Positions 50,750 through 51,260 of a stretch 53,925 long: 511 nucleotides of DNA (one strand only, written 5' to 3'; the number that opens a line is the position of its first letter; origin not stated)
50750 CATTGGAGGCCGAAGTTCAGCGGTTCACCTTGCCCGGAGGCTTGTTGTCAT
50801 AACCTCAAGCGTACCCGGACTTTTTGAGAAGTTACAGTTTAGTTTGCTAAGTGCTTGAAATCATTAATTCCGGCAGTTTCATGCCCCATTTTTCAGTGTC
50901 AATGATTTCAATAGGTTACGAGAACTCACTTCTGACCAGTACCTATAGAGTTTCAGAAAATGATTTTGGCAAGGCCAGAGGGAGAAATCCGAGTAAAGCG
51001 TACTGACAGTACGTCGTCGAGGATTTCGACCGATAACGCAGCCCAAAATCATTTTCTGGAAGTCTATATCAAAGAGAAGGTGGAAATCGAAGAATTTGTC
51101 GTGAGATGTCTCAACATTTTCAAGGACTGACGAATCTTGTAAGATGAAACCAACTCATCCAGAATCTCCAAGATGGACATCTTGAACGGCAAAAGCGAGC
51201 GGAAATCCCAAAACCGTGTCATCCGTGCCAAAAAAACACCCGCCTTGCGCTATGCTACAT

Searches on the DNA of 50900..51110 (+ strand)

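Call 18: search_rna_families(source=window, start=50900, end=51110, threshold=evalue, max_evalue=10, show_alignments=2)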
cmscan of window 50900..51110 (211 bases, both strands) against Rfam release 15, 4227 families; matches with E-value up to 10: 3.
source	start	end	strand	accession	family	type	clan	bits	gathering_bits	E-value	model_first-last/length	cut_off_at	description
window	50905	50961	-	RF00612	SNORD75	Gene; snRNA; snoRNA; CD-box;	-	14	50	0.68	1-62/62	no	Small nucleolar RNA SNORD75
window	50962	51050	+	RF03984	MIR2933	Gene; miRNA;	-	13.7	70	3.8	1-112/112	no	MIR2933 microRNA precursor family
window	50993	51053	+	RF02486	GlsR23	Gene; snRNA; snoRNA; HACA-box;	-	13.5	100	1.6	1-151/151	no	Small nucleolar RNA GlsR23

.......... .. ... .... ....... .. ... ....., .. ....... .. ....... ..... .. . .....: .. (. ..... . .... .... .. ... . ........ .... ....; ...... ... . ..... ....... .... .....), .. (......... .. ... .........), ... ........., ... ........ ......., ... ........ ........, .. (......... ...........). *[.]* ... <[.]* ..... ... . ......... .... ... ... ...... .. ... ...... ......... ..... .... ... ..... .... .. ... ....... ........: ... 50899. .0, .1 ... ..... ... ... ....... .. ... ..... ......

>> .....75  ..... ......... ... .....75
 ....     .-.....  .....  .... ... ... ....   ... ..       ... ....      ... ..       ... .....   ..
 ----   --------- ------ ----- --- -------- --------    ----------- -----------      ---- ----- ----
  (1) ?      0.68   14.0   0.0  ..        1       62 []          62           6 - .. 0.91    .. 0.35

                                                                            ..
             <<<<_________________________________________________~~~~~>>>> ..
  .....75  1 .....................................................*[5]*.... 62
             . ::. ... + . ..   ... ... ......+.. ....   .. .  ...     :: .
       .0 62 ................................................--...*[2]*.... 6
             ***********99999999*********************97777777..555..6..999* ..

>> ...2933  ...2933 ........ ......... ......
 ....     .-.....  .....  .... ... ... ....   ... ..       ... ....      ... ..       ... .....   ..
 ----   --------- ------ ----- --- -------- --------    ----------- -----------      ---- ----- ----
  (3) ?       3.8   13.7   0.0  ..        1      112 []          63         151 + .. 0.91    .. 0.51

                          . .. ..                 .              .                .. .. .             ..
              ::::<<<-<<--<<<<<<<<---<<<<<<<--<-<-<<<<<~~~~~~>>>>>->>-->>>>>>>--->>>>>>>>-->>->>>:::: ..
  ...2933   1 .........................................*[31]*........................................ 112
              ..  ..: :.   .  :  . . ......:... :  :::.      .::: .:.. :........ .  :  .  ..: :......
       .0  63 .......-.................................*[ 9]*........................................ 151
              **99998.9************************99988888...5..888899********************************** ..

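Call 58: search_dna_similar(query=window:50944-51068:+, collection=plasmids, mode=distant, max_evalue=0.001, max_rows=20)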
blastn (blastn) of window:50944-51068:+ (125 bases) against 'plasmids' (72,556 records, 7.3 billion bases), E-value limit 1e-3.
No match.

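Call 73: search_dna_similar(query=window:50944-51068:+, collection=ecoli_genomes, mode=distant, max_evalue=0.01, max_rows=5)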
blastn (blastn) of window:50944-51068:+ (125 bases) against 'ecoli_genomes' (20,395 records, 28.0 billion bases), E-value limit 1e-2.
No match.
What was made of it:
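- Closest known: ERIC/IRU of enterobacteria and bcr1 of the Bacillus cereus group. Different: There is no match in 5,426 E. coli genomes (call 73).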
